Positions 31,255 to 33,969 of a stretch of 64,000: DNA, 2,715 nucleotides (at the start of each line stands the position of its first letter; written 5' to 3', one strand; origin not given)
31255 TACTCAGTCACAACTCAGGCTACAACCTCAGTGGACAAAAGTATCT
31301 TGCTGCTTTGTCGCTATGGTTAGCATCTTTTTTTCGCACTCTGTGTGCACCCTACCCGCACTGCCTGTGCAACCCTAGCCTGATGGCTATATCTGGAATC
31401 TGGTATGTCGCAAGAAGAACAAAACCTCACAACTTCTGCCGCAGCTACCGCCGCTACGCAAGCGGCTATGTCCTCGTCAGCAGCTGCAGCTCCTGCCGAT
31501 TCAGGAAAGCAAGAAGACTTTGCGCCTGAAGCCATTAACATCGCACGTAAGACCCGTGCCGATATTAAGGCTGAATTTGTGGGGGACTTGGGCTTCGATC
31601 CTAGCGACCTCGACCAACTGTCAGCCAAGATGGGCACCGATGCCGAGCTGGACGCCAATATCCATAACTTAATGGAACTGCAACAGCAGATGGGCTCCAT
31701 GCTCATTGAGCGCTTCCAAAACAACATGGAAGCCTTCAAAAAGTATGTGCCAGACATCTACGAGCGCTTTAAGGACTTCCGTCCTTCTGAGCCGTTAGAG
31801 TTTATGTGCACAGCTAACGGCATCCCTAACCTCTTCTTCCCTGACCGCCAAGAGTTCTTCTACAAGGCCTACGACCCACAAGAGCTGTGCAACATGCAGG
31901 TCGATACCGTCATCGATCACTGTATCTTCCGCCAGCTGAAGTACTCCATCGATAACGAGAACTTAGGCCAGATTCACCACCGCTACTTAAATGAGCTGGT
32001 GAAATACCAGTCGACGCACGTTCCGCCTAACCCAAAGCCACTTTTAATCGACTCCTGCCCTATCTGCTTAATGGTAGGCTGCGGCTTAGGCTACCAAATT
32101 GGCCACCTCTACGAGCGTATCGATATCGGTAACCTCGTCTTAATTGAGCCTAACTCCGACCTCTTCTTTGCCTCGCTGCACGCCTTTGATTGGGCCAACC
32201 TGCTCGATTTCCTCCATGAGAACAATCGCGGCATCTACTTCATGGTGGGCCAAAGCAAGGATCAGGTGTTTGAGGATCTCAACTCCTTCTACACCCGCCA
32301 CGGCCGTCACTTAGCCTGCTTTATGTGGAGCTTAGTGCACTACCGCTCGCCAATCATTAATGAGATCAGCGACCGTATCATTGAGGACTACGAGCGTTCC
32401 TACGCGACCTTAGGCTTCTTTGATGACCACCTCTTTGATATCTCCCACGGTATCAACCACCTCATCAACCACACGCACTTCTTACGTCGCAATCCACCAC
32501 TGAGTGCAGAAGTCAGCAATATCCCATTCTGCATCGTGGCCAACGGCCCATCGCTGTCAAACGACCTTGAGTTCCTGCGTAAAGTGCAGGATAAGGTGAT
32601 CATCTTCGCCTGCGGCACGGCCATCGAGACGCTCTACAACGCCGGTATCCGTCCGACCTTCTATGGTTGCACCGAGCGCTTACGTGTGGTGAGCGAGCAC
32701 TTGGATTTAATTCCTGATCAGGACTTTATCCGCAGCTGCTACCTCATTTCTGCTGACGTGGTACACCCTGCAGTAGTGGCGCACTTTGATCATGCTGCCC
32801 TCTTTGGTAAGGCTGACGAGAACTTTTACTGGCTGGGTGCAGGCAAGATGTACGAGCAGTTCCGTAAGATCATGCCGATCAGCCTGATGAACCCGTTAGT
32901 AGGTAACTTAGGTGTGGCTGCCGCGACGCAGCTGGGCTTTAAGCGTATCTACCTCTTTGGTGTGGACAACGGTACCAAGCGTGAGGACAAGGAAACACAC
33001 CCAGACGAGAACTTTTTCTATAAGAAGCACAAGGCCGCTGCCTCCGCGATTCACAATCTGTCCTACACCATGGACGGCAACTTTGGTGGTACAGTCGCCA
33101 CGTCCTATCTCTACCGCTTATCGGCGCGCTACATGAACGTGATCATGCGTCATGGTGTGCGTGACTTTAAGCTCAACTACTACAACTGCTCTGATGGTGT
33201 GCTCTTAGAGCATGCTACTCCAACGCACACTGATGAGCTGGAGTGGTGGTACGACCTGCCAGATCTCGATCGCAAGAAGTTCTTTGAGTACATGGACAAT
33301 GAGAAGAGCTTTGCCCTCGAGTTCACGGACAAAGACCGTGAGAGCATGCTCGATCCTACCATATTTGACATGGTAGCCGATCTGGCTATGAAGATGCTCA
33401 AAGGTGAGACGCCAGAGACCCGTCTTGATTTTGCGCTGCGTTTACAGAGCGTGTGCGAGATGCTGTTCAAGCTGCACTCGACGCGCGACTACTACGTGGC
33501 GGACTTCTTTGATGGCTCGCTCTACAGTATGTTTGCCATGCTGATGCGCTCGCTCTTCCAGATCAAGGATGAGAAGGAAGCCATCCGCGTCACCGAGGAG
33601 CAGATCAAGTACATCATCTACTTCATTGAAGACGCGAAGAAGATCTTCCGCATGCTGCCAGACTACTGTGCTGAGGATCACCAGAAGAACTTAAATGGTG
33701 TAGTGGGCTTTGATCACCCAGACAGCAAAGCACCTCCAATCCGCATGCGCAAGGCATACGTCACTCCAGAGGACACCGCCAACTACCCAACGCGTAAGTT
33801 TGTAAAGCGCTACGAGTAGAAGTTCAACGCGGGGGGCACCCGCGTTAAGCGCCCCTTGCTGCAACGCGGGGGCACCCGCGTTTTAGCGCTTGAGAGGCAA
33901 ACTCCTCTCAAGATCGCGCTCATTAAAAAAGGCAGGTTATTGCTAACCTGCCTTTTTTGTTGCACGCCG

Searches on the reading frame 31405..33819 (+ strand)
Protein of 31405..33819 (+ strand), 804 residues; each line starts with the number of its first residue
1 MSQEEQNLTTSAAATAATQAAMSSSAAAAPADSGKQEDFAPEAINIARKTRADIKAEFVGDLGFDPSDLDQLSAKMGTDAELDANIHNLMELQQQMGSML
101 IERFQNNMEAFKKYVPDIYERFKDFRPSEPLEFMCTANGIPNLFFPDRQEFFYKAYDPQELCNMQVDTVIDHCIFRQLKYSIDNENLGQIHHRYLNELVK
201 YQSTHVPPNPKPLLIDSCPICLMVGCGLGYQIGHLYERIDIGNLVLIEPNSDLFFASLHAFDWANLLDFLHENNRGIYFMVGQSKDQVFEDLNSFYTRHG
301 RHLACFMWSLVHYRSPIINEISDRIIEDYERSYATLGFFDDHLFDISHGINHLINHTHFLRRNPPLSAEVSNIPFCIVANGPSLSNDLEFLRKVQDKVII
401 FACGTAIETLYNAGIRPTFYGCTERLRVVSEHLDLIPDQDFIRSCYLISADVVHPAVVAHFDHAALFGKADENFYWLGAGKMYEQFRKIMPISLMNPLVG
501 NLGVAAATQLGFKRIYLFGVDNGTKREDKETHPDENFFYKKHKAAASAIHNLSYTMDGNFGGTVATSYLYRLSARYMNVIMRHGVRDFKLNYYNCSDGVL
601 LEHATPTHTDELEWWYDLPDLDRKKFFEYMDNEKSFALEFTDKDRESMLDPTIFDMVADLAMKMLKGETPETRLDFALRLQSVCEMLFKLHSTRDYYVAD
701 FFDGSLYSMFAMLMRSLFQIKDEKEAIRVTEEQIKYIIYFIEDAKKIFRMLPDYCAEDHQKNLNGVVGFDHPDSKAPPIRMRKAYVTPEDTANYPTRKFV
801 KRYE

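Call 35: search_protein_families(library=pfam, proteins=[window:31405-33819:+], max_evalue=0.001)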
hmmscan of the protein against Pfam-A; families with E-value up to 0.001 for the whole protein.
window:31405-33819:+ (804 aa): 2 families
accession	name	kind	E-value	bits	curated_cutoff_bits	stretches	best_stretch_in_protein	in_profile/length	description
PF20157.4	Maf_flag10_N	-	3.7e-43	148.1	23.5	1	103-331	1-225/228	Glycosyltransferase Maf N-terminal domain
PF01973.23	MptE-like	-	7.7e-27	94.6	34.6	1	351-525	2-169/171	6-hydroxymethylpterin diphosphokinase MptE-like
